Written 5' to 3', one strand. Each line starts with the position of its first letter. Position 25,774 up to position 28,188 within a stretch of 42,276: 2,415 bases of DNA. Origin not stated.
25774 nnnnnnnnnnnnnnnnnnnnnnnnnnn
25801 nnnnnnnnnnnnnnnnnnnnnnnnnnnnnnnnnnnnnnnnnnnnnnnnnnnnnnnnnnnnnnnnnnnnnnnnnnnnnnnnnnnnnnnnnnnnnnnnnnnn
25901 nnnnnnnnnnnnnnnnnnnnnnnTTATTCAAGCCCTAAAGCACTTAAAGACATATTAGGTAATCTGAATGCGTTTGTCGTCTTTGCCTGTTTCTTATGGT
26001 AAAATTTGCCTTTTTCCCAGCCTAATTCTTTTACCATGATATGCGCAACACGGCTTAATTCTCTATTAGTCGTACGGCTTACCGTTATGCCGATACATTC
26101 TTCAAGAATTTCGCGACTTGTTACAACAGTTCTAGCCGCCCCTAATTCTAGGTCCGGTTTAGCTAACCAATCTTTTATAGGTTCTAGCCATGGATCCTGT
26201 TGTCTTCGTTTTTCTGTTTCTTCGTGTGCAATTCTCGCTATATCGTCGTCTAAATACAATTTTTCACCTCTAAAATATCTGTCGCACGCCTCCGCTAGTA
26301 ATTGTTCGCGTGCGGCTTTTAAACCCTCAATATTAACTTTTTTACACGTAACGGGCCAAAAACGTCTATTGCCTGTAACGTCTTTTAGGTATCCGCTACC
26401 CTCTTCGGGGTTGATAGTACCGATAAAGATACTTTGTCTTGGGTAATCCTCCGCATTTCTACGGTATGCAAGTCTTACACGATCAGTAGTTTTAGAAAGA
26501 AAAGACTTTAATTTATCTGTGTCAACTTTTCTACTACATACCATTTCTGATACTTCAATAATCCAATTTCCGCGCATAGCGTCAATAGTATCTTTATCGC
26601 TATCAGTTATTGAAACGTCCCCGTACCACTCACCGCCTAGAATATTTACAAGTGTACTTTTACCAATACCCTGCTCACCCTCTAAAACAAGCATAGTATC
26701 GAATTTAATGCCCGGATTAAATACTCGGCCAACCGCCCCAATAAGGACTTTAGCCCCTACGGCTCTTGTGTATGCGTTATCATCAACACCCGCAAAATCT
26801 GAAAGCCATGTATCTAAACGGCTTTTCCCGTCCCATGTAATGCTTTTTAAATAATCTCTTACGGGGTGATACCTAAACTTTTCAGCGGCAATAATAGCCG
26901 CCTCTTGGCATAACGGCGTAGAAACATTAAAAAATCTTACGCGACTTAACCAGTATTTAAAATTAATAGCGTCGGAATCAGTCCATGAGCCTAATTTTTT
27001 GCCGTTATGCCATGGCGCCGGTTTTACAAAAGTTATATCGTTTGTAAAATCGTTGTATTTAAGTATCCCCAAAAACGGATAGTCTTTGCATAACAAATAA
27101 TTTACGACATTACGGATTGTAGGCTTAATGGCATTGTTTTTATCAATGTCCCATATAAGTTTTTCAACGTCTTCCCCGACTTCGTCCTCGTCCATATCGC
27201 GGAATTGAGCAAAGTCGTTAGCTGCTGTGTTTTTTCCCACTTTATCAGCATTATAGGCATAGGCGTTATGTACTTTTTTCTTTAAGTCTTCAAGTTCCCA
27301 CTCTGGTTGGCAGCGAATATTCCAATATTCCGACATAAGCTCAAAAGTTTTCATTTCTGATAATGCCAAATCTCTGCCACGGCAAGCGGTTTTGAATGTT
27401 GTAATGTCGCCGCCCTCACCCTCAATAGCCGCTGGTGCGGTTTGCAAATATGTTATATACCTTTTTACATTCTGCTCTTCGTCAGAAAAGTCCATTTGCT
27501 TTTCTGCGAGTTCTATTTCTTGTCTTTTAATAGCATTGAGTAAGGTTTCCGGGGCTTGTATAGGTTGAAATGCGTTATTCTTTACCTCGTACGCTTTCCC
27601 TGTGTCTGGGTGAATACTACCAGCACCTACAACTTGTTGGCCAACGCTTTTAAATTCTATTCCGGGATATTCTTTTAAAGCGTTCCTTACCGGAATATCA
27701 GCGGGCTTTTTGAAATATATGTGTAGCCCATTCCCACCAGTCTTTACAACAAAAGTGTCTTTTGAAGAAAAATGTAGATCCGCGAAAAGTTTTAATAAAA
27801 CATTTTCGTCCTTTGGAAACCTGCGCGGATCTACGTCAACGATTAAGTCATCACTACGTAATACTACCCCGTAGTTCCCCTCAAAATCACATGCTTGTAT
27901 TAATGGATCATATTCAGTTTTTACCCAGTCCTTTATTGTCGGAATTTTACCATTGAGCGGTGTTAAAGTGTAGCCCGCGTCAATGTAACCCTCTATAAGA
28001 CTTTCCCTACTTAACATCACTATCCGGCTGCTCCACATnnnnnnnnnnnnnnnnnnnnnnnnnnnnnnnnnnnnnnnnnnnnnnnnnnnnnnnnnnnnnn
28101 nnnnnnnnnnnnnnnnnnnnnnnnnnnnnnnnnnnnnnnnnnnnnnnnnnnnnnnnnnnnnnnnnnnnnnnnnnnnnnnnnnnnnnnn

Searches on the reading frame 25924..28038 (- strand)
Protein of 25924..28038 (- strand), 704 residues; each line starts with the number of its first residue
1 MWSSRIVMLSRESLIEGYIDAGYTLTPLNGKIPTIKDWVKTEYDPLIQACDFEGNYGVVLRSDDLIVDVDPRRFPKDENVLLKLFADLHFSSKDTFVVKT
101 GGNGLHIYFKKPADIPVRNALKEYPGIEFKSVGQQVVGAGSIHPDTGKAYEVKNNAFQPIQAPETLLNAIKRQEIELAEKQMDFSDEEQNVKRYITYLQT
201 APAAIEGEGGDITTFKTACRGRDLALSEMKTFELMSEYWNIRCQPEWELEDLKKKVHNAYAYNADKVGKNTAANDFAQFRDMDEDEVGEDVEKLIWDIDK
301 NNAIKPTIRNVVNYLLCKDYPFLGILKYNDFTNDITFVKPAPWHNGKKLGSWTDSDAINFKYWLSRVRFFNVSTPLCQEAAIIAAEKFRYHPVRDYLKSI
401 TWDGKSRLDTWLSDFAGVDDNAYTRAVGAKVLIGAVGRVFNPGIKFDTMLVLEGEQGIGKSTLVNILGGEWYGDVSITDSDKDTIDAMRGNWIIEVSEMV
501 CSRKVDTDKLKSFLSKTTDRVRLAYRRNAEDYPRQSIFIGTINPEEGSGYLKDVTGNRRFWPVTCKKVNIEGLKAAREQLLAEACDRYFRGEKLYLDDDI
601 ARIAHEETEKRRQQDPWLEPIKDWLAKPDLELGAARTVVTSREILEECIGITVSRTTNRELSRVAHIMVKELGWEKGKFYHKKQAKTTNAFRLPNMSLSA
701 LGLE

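Call 13: search_protein_families(library=phrogs, proteins=[window:25924-28038:-], max_evalue=0.001)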
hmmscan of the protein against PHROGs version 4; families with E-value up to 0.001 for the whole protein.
window:25924-28038:- (704 aa): 11 families
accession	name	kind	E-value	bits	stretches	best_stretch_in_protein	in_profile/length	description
phrog_256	-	DNA, RNA and nucleotide metabolism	4.9e-113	380.3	1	266-688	336-763/798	DNA helicase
phrog_1313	-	DNA, RNA and nucleotide metabolism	2.2e-109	367.9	1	257-688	101-549/568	DNA helicase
phrog_15962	-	DNA, RNA and nucleotide metabolism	7.6e-77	260.3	1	261-677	365-789/835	DNA primase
phrog_2249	-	DNA, RNA and nucleotide metabolism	7e-44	151.6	1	327-681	438-762/802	DNA primase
phrog_36873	-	DNA, RNA and nucleotide metabolism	2.7e-37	129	1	379-626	479-725/1082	DNA helicase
phrog_16593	-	DNA, RNA and nucleotide metabolism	1.7e-35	123.6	1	364-597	475-710/823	DNA primase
phrog_1156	-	DNA, RNA and nucleotide metabolism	2.7e-25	90.1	1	17-201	19-221/855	DNA primase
phrog_4630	-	DNA, RNA and nucleotide metabolism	7e-18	65.6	1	401-568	195-368/581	DNA primase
phrog_3022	-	DNA, RNA and nucleotide metabolism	4.6e-09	36.2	1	47-190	61-214/788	DNA primase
phrog_864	-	DNA, RNA and nucleotide metabolism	1e-05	25.2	1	55-199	41-169/1064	DNA primase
phrog_5852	-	DNA, RNA and nucleotide metabolism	2.8e-05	24.6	1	55-153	135-228/242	DNA polymerase/primase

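Call 14: search_protein_families(library=pfam, proteins=[window:25924-28038:-], max_evalue=0.01)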
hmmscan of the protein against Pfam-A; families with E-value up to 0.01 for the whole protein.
window:25924-28038:- (704 aa): 3 families
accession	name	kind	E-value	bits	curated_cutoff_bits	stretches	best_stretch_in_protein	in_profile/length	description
PF05272.17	VapE-like_dom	-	8.9e-73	244.8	25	1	397-612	1-216/217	Virulence-associated protein E-like domain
PF09250.16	Prim-Pol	-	1e-14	55.7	22.8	1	18-164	4-157/158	Bifunctional DNA primase/polymerase, N-terminal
PF19263.5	DUF5906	-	1.6e-07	32.4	27.6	1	452-545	1-103/114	Family of unknown function (DUF5906)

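Call 35: search_dna_similar(query=window:25924-28038:-, collection=phages, mode=protein, max_rows=25)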
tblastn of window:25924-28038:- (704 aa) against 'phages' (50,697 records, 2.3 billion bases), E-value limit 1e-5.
Records with a match: 1286; places in all: 1286; records where one place covers at least 80% of the query: 0.
Best place of each record, by identity: <60% 1286.
By first word of the organism name: Pseudomonas 312; Streptococcus 124; Bacteroides 105; Staphylococcus 87; Vibrio 80; Xanthomonas 73; Escherichia 44; Brucella 40; Bacteriophage 27; Rhodobacter 25; and 81 more.
By host as written in the record: Pseudomonas aeruginosa 121; - 99; Pseudomonas aeruginosa PAO1 87; Vibrio lentus 40; Staphylococcus aureus 34; Pseudomonas sp. 27; Rhodobacter capsulatus YW1 24; Escherichia coli 22; and 474 more.
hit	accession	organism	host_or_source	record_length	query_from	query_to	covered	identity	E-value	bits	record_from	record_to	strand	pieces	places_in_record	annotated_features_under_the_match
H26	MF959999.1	Marinobacter phage PS3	Marinobacter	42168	300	678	54%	38.5%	2e-73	265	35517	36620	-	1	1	DNA primase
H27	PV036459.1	phage IMGVR 517045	human feces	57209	293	687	56%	36.0%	8e-61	228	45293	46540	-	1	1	DNA primase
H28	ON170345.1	Ralstonia phage YO375_1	Ralstonia solanacearum R300, UW27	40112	314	700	55%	36.7%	4e-61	228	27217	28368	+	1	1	record has no annotation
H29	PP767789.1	Clostridioides phage phiCDKH02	Clostridioides difficile CD500-12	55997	297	670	53%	37.6%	2e-67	247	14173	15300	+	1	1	virulence-associated E family protein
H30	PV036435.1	Coprococcus phage NatCom_24345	Coprococcus sp.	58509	298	676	54%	36.9%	6e-61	228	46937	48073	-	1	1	DNA helicase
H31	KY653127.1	Corynebacterium phage IME1320_01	Corynebacterium simulans IME1320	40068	297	676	54%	36.7%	1e-61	230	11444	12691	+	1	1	DNA primase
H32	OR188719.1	Pseudomonas phage LPPA36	Pseudomonas aeruginosa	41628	312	676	52%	38.1%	1e-69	254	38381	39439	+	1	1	hypothetical protein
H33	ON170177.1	Ralstonia phage YO103_6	Ralstonia solanacearum T379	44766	314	676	52%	38.2%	1e-60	227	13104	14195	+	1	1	record has no annotation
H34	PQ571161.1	Pseudomonas phage Haddon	Pseudomonas aeruginosa PA14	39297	312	676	52%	37.8%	3e-69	253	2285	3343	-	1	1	DNA helicase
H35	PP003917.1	Pseudomonas phage vB_Pae_U5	Pseudomonas aeruginosa ST773 ...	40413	312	676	52%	37.8%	3e-69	253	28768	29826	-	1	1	DNA primase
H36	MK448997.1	Streptococcus phage Javan630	Streptococcus uberis C8329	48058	297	689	56%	35.0%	1e-58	221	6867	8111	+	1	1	DNA primase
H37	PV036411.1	Lachnospiraceae phage NatCom_43249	Lachnospiraceae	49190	298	676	54%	36.2%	1e-60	227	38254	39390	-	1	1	DNA helicase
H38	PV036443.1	Dorea phage NatCom_31361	Dorea sp.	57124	298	676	54%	36.2%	1e-60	227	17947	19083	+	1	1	DNA helicase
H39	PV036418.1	Agathobacter phage NatCom_6238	Agathobacter sp.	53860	298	676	54%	36.2%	1e-60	227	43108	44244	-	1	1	DNA helicase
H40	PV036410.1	Lachnospiraceae phage NatCom_40364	Lachnospiraceae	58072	298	676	54%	36.2%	1e-60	227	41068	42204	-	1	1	DNA helicase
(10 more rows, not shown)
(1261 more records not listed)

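Call 43: find_homologous_proteins(query=window:25924-28038:-, max_evalue=1e-60)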
Query window:25924-28038:- (704 aa): 394 proteins with E <= 1e-60 among 8000 candidates; the best 120 are listed.
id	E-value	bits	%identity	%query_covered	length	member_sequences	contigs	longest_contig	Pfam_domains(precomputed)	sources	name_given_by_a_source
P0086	0.0e+0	1636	100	100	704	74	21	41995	PF19263.6,PF05272.18,PF09250.17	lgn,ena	-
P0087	0.0e+0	1411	85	99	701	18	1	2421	PF19263.6,PF05272.18,PF09250.17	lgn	-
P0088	0.0e+0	1281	77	99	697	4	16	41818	PF19263.6,PF05272.18,PF09250.17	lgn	-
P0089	0.0e+0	1255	77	99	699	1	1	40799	PF19263.6,PF05272.18,PF09250.17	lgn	-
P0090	0.0e+0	1249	76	99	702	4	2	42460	PF19263.6,PF05272.18,PF09250.17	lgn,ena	-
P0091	0.0e+0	1248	76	99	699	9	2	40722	PF19263.6,PF05272.18,PF09250.17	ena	-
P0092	0.0e+0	1248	76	98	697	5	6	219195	PF19263.6,PF05272.18,PF09250.17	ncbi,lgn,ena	-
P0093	0.0e+0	1246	76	99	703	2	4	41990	PF19263.6,PF05272.18,PF09250.17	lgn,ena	-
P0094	0.0e+0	1242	76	99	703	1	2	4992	PF19263.6,PF05272.18,PF09250.17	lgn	-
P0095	0.0e+0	1240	76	99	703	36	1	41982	PF19263.6,PF05272.18,PF09250.17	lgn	-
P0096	0.0e+0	1205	74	99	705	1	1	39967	PF19263.6,PF05272.18,PF09250.17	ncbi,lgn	-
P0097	0.0e+0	1204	74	99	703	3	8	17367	PF19263.6,PF05272.18,PF09250.17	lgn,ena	-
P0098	0.0e+0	1193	73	99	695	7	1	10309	PF19263.6,PF05272.18,PF09250.17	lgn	-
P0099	0.0e+0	1191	74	97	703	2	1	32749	PF19263.6,PF05272.18,PF09250.17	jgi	-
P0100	0.0e+0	1175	71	99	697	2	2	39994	PF19263.6,PF05272.18,PF09250.17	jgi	-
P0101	0.0e+0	1116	69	99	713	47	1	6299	PF19263.6,PF05272.18,PF09250.17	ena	-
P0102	0.0e+0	1107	68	99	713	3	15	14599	PF19263.6,PF05272.18,PF09250.17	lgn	-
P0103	0.0e+0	1103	68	99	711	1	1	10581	PF19263.6,PF05272.18,PF09250.17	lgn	-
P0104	0.0e+0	1093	68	97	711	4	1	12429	PF19263.6,PF05272.18,PF09250.17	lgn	-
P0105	0.0e+0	1082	66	99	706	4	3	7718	PF19263.6,PF05272.18,PF09250.17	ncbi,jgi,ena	-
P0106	0.0e+0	1011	63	99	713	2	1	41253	PF19263.6,PF05272.18,PF09250.17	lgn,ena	-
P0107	4.2e-295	999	63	97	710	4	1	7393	PF19263.6,PF05272.18,PF09250.17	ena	-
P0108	5.3e-272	922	58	99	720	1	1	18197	PF19263.6,PF05272.18,PF09250.17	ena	-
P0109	5.3e-270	916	59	98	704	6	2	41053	PF19263.6,PF05272.18,PF09250.17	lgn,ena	-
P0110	3.8e-269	913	60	98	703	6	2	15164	PF19263.6,PF05272.18,PF09250.17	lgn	-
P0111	4.7e-267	906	58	98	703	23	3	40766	PF19263.6,PF05272.18,PF09250.17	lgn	-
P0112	9.7e-219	746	50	97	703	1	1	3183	PF05272.18,PF09250.17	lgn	-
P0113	4.0e-217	741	50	98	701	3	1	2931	PF05272.18,PF09250.17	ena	-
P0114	1.2e-210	720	49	97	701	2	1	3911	PF05272.18,PF09250.17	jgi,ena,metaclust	metaclust:\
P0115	5.9e-208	711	47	100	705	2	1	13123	PF19263.6,PF05272.18,PF09250.17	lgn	-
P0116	8.9e-208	710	50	97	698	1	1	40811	PF05272.18,PF09250.17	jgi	jgi:predicted P-loop ATPase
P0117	6.1e-204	697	48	98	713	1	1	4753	PF05272.18,PF09250.17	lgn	-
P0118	3.2e-203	695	46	98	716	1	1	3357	PF19263.6,PF05272.18,PF09250.17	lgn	-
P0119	6.0e-203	694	47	97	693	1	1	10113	PF05272.18,PF09250.17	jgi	jgi:predicted P-loop ATPase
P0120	1.8e-200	686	48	97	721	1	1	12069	PF19263.6,PF05272.18,PF09250.17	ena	-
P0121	2.7e-198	679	46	97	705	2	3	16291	PF19263.6,PF05272.18,PF09250.17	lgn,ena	-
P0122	5.8e-198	678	47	97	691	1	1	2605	PF19263.6,PF05272.18,PF09250.17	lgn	-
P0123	4.8e-197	675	46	97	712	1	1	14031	PF05272.18,PF09250.17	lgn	-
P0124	8.6e-197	674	45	98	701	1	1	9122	PF05272.18,PF09250.17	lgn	-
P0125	1.9e-196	673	46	98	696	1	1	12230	PF05272.18,PF09250.17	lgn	-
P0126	1.9e-195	669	47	97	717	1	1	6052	PF19263.6,PF05272.18,PF09250.17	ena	-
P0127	7.5e-195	667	48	95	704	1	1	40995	PF19263.6,PF05272.18,PF09250.17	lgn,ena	-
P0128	3.3e-193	662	66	60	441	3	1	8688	PF05272.18,PF09250.17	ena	-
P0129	2.3e-192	659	45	96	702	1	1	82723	PF19263.6,PF05272.18,PF09250.17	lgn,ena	-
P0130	2.6e-190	652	45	96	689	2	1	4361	PF19263.6,PF05272.18,PF09250.17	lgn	-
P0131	7.4e-189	648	44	97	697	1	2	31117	PF05272.18,PF09250.17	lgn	-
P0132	1.2e-186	640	44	98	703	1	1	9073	PF19263.6,PF05272.18,PF09250.17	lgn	-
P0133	1.9e-185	636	46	94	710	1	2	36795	PF05272.18,PF09250.17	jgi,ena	jgi:predicted P-loop ATPase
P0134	1.9e-184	633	44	97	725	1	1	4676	PF19263.6,PF05272.18,PF09250.17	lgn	-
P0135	1.6e-181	623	45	97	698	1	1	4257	PF19263.6,PF05272.18,PF09250.17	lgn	-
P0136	7.9e-181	621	44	96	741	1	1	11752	PF19263.6,PF05272.18,PF09250.17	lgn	-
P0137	2.9e-180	619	45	95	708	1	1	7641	PF19263.6,PF05272.18,PF09250.17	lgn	-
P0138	9.6e-178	611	43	96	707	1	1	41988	PF05272.18,PF09250.17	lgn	-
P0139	7.0e-177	608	43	94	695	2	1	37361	PF05272.18,PF09250.17,PF08708.17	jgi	-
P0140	8.5e-177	608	42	98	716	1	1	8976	PF05272.18,PF09250.17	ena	-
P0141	3.2e-176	606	45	97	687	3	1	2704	PF05272.18,PF09250.17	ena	-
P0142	4.1e-176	605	45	88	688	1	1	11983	PF19263.6,PF05272.18,PF09250.17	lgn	-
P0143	1.7e-175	603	43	99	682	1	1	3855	PF05272.18,PF09250.17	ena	-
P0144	2.7e-175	603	43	97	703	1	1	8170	PF19263.6,PF05272.18,PF09250.17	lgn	-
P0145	4.4e-175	602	42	99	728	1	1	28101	PF19263.6,PF05272.18,PF09250.17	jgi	-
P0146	5.5e-175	602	44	97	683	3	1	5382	PF05272.18,PF09250.17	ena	-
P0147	9.7e-175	601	44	97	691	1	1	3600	PF05272.18,PF09250.17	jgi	-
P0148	1.3e-174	601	44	98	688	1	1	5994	PF05272.18,PF09250.17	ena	-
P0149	1.4e-174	600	44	98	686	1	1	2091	PF05272.18,PF09250.17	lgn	-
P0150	1.5e-174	600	43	97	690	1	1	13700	PF05272.18,PF09250.17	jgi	jgi:predicted P-loop ATPase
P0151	2.4e-174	600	45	97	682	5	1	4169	PF05272.18,PF09250.17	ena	-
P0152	8.7e-174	598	44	97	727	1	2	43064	PF05272.18,PF09250.17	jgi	-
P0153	2.7e-173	596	45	93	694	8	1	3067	PF19263.6,PF05272.18,PF09250.17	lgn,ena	-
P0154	1.5e-172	594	44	97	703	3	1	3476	PF05272.18,PF09250.17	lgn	-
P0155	1.7e-171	590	44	94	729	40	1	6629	PF19263.6,PF05272.18,PF09250.17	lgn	-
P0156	1.8e-171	590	42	97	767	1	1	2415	PF05272.18,PF09250.17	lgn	-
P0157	2.6e-171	590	45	95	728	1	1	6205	PF19263.6,PF05272.18,PF09250.17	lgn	-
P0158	1.1e-169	584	43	97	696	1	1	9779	PF05272.18,PF09250.17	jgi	-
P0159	1.4e-169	584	42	97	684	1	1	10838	PF05272.18,PF09250.17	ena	-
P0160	1.7e-169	584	44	95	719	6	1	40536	PF19263.6,PF05272.18,PF09250.17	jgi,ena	jgi:predicted P-loop ATPase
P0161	6.8e-169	582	41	98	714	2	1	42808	PF05272.18,PF09250.17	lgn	-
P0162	2.8e-168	580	43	97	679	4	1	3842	PF05272.18,PF09250.17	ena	-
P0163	6.4e-168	578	43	93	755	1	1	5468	PF05272.18,PF09250.17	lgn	-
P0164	1.1e-167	578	42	97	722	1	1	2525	PF05272.18,PF09250.17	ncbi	-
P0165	1.7e-167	577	44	93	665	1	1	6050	PF05272.18,PF09250.17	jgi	jgi:predicted P-loop ATPase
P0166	1.9e-167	577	42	96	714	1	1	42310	PF05272.18,PF09250.17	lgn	-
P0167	4.7e-167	576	42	98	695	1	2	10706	PF05272.18,PF09250.17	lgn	-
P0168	7.3e-167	575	41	97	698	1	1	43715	PF19263.6,PF05272.18,PF09250.17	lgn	-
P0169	1.2e-166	574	42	95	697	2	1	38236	PF19263.6,PF05272.18,PF09250.17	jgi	-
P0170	1.3e-166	574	42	96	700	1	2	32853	PF05272.18,PF09250.17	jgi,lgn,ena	jgi:predicted P-loop ATPase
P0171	1.5e-166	574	43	95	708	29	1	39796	PF19263.6,PF05272.18,PF09250.17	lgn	-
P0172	2.3e-166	573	41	99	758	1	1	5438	PF19263.6,PF05272.18,PF09250.17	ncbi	-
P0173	2.8e-166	573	44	95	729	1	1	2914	PF19263.6,PF05272.18,PF09250.17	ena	-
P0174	6.6e-166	572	43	93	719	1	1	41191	PF05272.18,PF09250.17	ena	-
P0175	2.5e-165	570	41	97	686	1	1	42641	PF05272.18,PF09250.17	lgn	-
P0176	3.0e-165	570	43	95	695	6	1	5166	PF19263.6,PF05272.18,PF09250.17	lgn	-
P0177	3.7e-165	569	42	94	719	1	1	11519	PF19263.6,PF05272.18,PF09250.17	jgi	jgi:predicted P-loop ATPase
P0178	9.6e-165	568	43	93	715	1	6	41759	PF05272.18,PF09250.17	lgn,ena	-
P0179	2.3e-164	567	43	95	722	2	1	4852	PF05272.18,PF09250.17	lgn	-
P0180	2.9e-164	566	42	97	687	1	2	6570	PF05272.18,PF09250.17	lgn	-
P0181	6.1e-164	565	40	97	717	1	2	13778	PF05272.18,PF09250.17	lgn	-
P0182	6.5e-164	565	41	95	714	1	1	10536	PF05272.18,PF09250.17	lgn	-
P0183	8.8e-164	565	43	94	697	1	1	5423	PF05272.18,PF09250.17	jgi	jgi:predicted P-loop ATPase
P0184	1.1e-163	564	41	97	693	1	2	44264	PF05272.18,PF09250.17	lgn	-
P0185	4.3e-163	562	42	94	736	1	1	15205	PF05272.18,PF09250.17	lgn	-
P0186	5.6e-163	562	41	92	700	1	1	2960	PF05272.18,PF09250.17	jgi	jgi:predicted P-loop ATPase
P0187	6.3e-163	562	42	97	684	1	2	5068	PF05272.18,PF09250.17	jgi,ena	jgi:predicted P-loop ATPase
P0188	1.1e-162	561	41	97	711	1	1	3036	PF05272.18,PF09250.17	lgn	-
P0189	1.2e-162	561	42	94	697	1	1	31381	PF19263.6,PF05272.18,PF09250.17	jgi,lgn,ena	-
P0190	1.6e-162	561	42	93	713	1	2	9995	PF19263.6,PF05272.18,PF09250.17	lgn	-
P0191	2.0e-162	560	42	94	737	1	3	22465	PF05272.18,PF09250.17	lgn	-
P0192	2.5e-162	560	43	93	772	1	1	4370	PF19263.6,PF05272.18,PF09250.17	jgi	jgi:hypothetical protein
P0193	5.5e-162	559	40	98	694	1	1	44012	PF05272.18,PF09250.17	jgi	jgi:predicted P-loop ATPase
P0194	5.6e-162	559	42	93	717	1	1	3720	PF19263.6,PF05272.18,PF09250.17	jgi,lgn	jgi:predicted P-loop ATPase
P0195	6.0e-162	559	40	94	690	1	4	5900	PF19263.6,PF05272.18,PF09250.17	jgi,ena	-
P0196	6.5e-162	559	41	97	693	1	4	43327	PF05272.18,PF09250.17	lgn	-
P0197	7.0e-162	558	43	93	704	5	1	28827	PF05272.18,PF09250.17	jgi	-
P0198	1.8e-161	557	43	94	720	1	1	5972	PF19263.6,PF05272.18,PF09250.17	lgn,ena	-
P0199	4.3e-161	556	43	94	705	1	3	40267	PF05272.18,PF09250.17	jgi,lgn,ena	-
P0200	5.1e-161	556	41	97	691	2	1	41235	PF05272.18,PF09250.17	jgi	jgi:predicted P-loop ATPase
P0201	9.8e-161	555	41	97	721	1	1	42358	PF05272.18,PF09250.17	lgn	-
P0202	1.1e-160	555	42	95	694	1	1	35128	PF05272.18,PF09250.17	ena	-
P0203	2.7e-160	553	41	96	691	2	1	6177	PF05272.18,PF09250.17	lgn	-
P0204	3.0e-160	553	42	94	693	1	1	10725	PF05272.18,PF09250.17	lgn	-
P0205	3.3e-160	553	43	94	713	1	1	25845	PF05272.18,PF09250.17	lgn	-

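Call 44: find_encoding_contigs(protein=P0086, flank=10000, max_places=10)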
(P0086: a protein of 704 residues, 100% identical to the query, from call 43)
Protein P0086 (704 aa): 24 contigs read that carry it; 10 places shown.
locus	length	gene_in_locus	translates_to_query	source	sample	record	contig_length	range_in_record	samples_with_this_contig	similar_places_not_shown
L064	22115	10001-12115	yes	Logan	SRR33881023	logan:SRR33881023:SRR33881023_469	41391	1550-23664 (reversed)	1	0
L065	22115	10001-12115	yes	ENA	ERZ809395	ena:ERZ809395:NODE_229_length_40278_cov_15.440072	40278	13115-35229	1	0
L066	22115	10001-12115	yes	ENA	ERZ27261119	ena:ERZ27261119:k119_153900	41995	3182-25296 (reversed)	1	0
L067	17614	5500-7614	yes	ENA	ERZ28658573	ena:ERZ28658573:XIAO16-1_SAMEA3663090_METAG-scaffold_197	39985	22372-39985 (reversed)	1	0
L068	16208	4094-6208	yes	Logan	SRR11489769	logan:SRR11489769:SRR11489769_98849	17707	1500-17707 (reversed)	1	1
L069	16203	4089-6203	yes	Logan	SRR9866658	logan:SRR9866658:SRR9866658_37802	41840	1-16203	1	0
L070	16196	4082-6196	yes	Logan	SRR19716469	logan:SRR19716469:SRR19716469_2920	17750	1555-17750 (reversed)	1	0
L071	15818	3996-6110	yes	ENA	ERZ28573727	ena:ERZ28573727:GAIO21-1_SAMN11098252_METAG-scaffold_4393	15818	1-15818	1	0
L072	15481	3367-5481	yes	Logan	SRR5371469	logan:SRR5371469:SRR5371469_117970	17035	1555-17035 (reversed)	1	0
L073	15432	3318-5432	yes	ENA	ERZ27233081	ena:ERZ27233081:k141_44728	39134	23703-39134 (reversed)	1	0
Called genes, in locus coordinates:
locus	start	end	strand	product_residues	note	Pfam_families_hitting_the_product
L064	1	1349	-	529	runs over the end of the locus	-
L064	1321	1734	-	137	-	-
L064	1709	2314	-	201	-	-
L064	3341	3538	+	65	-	-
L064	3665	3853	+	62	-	-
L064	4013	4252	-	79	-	-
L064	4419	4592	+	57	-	-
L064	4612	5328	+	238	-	PF08401:ArdcN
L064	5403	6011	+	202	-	-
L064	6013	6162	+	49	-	-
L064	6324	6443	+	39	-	-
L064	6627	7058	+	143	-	-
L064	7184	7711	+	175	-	PF05869:Dam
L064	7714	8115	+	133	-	PF18909:dGTP_diPhyd_N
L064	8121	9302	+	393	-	PF00145:DNA_methylase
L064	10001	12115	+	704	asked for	PF09250:Prim-Pol, PF05272:VapE-like_dom, PF19263:DUF5906 (weak)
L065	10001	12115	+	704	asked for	PF09250:Prim-Pol, PF05272:VapE-like_dom, PF19263:DUF5906 (weak)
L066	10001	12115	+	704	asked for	PF09250:Prim-Pol, PF05272:VapE-like_dom, PF19263:DUF5906 (weak)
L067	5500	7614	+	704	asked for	PF09250:Prim-Pol, PF05272:VapE-like_dom, PF19263:DUF5906 (weak)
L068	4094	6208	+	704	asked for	PF09250:Prim-Pol, PF05272:VapE-like_dom, PF19263:DUF5906 (weak)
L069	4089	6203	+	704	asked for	PF09250:Prim-Pol, PF05272:VapE-like_dom, PF19263:DUF5906 (weak)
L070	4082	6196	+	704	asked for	PF09250:Prim-Pol, PF05272:VapE-like_dom, PF19263:DUF5906 (weak)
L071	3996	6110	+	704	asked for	PF09250:Prim-Pol, PF05272:VapE-like_dom, PF19263:DUF5906 (weak)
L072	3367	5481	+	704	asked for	PF09250:Prim-Pol, PF05272:VapE-like_dom, PF19263:DUF5906 (weak)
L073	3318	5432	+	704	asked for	PF09250:Prim-Pol, PF05272:VapE-like_dom, PF19263:DUF5906 (weak)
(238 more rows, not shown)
